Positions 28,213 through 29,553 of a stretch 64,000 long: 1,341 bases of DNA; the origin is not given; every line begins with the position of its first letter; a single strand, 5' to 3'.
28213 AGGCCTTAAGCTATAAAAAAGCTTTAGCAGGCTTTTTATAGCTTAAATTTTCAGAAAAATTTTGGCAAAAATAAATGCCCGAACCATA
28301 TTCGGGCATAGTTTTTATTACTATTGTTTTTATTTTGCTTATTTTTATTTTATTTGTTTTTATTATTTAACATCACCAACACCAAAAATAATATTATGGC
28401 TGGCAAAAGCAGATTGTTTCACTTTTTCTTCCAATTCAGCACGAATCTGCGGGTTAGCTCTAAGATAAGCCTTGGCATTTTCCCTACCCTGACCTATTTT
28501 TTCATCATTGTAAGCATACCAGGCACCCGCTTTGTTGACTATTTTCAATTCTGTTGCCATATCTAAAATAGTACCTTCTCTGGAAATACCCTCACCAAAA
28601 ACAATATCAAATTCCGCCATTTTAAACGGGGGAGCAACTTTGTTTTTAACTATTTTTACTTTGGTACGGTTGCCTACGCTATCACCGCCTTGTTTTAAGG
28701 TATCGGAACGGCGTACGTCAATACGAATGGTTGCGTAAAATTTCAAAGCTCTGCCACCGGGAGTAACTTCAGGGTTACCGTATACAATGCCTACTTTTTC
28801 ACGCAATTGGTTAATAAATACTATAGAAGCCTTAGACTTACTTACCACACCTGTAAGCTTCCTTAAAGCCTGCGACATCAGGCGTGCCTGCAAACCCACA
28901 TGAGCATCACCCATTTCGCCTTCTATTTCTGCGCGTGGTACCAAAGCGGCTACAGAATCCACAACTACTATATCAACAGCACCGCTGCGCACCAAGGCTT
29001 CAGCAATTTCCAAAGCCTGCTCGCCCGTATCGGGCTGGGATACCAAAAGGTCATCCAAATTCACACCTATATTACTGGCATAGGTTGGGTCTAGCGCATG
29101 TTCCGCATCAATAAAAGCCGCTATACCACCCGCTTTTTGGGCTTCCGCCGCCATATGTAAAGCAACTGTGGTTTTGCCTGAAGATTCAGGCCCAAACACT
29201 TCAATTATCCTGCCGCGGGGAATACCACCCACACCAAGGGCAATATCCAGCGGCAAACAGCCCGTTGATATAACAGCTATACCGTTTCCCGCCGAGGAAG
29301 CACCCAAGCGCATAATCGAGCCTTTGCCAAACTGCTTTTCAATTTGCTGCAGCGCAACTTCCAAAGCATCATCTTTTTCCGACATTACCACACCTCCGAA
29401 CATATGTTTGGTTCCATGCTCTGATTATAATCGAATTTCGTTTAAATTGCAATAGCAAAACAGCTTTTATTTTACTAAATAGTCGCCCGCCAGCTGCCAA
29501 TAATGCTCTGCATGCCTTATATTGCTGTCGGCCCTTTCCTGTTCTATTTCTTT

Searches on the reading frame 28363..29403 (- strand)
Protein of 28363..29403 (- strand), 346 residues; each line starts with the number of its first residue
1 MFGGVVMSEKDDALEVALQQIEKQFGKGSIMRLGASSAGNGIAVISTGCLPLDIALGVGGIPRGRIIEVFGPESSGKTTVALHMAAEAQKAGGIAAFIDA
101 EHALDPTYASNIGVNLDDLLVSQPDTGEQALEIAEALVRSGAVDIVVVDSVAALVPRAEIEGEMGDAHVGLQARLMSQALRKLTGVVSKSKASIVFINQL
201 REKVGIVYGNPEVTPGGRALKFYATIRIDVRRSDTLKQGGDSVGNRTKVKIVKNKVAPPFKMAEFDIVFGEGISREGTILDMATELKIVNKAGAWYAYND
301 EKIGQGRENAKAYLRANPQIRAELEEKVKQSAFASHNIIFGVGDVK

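Call 32: find_encoding_contigs(protein=window:28363-29403:-, flank=10000, max_places=1)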
Protein window:28363-29403:- (346 aa): 1 contig read that carries it; 1 place shown.
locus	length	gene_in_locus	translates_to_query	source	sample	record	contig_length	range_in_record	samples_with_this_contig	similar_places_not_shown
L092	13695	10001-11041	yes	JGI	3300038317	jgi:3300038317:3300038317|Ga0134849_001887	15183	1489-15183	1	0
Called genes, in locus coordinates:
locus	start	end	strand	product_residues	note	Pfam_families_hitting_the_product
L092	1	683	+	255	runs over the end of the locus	PF01255:Prenyltransf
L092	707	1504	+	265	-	PF01148:CTP_transf_1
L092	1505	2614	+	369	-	PF01594:AI-2E_transport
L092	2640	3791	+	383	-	PF02670:DXP_reductoisom, PF08436:DXP_redisom_C, PF13288:DXPR_C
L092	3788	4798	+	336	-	PF02163:Peptidase_M50, PF00595:PDZ, PF13180:PDZ_2 (weak), PF17820:PDZ_6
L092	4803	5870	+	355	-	PF04551:GcpE, PF26540:GcpE_C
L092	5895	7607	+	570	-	PF00587:tRNA-synt_2b, PF04073:tRNA_edit, PF03129:HGTP_anticodon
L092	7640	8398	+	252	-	-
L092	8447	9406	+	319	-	PF00348:polyprenyl_synt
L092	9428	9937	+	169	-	PF25087:GMPPB_C (faint), PF25084:LbH_EIF2B (weak), PF00132:Hexapep, PF14602:Hexapep_2 (weak)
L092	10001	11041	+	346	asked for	PF00154:RecA_N, PF08423:Rad51, PF27531:MT3502_N (weak), PF21096:RecA_C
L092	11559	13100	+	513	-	PF12072:RNase_Y_N, PF00013:KH_1 (weak), PF01966:HD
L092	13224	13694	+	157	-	?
